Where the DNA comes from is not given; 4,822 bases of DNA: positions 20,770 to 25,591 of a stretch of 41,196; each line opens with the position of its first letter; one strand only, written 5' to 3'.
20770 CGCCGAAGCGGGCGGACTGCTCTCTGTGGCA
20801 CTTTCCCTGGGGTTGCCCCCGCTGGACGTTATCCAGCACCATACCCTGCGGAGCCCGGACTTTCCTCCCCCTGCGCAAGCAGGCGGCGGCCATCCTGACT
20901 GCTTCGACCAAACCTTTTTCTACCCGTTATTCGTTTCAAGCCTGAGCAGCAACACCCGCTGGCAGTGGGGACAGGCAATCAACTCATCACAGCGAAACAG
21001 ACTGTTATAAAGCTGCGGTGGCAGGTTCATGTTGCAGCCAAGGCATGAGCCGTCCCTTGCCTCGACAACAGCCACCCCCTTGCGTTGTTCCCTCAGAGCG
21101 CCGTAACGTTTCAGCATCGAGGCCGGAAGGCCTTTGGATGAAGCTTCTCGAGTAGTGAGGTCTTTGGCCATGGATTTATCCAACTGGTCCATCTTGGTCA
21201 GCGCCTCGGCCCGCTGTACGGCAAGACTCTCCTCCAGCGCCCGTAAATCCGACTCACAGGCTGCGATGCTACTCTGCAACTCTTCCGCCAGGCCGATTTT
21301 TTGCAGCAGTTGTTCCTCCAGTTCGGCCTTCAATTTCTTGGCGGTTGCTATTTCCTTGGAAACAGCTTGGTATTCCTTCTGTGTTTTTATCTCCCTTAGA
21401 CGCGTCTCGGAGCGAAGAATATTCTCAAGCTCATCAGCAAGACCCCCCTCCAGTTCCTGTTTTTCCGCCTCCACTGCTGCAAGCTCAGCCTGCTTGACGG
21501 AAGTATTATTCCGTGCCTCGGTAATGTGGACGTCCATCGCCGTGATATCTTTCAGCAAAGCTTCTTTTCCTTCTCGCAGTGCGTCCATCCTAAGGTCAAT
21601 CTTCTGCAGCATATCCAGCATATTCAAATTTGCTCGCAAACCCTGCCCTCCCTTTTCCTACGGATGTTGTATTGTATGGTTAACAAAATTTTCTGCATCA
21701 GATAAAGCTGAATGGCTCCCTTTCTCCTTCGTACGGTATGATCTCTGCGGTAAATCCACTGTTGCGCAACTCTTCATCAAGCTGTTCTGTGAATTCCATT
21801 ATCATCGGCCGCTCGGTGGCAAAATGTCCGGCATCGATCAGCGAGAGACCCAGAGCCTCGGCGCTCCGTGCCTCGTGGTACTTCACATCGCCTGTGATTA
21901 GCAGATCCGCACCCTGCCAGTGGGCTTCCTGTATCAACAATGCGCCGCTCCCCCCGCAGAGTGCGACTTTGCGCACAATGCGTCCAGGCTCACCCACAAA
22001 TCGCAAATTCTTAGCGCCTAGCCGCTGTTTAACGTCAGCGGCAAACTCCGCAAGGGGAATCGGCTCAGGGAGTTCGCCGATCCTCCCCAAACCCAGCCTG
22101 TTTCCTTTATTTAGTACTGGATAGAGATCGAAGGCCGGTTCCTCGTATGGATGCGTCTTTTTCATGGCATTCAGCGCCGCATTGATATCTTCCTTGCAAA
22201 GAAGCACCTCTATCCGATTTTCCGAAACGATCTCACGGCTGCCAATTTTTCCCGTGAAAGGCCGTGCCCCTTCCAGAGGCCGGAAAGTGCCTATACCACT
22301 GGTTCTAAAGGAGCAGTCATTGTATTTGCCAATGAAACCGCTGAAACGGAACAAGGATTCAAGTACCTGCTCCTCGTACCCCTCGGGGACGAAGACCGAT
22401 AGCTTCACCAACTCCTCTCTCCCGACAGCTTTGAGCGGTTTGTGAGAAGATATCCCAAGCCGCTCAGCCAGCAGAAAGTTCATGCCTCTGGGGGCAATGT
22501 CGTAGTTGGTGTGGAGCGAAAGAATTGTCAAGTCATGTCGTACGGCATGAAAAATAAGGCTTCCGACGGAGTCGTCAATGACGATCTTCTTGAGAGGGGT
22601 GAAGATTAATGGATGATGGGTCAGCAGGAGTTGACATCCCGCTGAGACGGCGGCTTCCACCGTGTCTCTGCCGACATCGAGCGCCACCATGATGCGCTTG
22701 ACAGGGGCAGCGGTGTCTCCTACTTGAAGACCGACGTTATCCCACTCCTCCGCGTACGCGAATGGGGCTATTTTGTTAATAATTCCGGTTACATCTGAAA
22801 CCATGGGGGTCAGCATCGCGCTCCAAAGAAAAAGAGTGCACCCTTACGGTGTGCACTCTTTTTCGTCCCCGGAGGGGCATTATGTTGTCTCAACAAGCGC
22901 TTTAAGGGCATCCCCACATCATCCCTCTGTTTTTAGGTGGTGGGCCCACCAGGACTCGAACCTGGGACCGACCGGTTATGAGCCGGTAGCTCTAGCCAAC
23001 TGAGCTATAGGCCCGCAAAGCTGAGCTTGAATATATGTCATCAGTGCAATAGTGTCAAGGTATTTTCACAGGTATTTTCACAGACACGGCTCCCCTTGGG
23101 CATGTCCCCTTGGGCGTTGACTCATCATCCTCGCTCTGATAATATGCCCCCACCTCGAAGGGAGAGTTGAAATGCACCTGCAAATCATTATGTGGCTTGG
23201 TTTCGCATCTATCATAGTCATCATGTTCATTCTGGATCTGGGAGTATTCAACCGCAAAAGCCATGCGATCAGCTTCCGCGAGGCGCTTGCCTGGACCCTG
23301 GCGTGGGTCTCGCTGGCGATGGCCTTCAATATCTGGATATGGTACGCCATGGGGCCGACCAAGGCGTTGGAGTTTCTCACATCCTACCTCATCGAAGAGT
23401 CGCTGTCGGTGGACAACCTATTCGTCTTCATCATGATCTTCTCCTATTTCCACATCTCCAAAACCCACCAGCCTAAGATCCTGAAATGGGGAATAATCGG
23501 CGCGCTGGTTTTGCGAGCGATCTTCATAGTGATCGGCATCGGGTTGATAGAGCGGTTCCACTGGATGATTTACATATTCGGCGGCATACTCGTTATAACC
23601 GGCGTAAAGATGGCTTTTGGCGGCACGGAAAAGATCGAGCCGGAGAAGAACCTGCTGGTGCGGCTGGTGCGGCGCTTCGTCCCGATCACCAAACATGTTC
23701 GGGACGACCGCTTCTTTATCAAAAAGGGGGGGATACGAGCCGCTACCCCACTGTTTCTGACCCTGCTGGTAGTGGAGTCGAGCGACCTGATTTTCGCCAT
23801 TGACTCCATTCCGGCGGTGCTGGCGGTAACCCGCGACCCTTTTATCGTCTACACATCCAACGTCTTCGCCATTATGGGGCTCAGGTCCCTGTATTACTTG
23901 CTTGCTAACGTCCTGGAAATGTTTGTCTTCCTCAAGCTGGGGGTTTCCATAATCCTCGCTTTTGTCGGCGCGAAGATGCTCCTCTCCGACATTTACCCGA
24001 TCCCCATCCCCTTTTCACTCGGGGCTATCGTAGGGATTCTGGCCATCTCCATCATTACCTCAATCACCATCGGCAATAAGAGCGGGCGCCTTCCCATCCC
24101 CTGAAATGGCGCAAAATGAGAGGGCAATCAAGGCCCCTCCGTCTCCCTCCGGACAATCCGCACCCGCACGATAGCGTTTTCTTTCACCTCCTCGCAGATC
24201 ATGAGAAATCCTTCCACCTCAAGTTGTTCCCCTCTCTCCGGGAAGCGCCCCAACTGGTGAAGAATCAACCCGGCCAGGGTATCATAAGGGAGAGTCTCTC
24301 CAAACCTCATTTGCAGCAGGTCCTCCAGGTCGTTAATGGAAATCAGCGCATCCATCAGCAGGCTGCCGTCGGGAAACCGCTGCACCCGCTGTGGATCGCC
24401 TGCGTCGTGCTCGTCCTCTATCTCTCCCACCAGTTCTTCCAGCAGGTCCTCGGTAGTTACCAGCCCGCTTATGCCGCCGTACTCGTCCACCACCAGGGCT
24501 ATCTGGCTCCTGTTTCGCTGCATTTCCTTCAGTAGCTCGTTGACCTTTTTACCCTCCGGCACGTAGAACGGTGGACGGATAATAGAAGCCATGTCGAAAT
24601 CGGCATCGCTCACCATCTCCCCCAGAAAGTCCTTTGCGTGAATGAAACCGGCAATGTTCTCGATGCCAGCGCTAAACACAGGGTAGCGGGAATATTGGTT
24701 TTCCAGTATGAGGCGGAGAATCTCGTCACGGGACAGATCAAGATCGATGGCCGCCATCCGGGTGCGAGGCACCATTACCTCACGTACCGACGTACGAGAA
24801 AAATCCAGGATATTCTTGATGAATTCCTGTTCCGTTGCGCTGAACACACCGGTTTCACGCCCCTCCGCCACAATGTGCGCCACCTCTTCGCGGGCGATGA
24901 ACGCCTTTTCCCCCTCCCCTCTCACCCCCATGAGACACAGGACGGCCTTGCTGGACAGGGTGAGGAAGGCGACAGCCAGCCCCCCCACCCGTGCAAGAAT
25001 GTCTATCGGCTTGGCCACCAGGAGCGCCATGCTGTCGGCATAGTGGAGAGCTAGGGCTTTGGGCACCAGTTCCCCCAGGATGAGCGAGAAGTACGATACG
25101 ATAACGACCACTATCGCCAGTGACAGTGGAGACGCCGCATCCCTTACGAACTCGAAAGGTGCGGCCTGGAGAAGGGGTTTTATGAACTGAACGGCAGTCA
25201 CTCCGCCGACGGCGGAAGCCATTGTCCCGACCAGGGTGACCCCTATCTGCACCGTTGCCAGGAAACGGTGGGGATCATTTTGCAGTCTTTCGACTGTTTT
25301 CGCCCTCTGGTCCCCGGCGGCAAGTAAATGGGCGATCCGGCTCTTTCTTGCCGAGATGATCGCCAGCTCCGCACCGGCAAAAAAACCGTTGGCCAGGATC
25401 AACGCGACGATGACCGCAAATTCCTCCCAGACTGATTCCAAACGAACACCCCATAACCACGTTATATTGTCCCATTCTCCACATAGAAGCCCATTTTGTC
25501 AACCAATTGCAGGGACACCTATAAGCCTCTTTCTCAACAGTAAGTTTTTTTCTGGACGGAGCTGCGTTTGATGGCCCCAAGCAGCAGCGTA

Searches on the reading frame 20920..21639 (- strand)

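Call 85: search_protein_families(library=pfam, proteins=[window:20920-21639:-], max_evalue=0.00001)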
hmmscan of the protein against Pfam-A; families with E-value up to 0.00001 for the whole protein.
window:20920-21639:- (239 aa): 2 families
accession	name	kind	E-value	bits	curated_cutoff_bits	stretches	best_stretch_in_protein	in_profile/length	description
PF02591.20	Zn_ribbon_9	-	7e-13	48.9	29.1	1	198-230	1-33/33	C4-type zinc ribbon domain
PF24481.2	CT398_CC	-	1.2e-07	32.2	27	1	11-186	1-179/180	CT398-like coiled coil hairpin domain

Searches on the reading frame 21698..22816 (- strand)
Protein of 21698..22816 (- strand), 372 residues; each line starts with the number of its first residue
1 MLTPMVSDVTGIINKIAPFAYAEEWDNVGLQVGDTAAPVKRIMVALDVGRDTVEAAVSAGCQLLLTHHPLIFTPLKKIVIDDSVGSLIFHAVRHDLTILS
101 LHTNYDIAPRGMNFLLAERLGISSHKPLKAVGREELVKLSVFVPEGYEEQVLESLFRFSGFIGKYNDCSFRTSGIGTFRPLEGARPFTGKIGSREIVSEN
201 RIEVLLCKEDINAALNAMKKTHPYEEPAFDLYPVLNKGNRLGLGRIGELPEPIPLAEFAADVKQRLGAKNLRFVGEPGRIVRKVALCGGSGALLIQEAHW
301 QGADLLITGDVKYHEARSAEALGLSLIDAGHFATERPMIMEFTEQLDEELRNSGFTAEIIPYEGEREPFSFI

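Call 85: search_protein_families(library=pfam, proteins=[window:21698-22816:-], max_evalue=0.00001)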
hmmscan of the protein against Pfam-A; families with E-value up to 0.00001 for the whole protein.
window:21698-22816:- (372 aa): 1 family
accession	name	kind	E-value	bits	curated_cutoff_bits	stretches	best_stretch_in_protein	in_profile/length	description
PF01784.24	DUF34_NIF3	-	1.8e-84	283.8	23.4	1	6-368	3-256/256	Duf34/NIF3 (NGG1p interacting factor 3)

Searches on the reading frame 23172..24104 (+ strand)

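Call 85: search_protein_families(library=pfam, proteins=[window:23172-24104:+], max_evalue=0.00001)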
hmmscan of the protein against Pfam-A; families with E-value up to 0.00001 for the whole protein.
window:23172-24104:+ (310 aa): 1 family
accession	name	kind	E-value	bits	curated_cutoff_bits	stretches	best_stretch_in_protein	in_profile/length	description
PF03741.22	TerC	-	3.6e-47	160.8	27.8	1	70-272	2-177/178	Integral membrane protein TerC family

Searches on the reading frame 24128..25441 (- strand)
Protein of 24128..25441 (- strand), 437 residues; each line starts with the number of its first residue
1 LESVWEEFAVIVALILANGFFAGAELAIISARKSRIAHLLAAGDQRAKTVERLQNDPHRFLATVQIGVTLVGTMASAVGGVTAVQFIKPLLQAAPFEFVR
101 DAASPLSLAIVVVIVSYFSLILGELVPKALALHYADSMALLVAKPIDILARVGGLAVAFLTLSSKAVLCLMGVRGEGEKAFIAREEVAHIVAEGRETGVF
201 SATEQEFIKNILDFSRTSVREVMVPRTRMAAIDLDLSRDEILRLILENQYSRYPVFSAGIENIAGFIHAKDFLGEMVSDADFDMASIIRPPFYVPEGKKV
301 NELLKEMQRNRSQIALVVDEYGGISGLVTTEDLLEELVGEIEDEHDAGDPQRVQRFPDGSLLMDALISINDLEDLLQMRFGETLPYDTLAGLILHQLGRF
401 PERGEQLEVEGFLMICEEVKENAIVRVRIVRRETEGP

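Call 85: search_protein_families(library=pfam, proteins=[window:24128-25441:-], max_evalue=0.00001)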
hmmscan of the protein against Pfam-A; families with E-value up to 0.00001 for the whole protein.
window:24128-25441:- (437 aa): 3 families
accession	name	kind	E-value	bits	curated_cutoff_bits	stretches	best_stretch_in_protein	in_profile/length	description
PF01595.25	CNNM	-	1.1e-46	159.2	28.4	1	10-204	2-181/181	Cyclin M transmembrane N-terminal domain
PF03471.22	CorC_HlyC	-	1.9e-19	69.9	27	1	357-431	4-79/81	Transporter associated domain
PF00571.33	CBS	-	1.1e-16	61.3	24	1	288-338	6-56/57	CBS domain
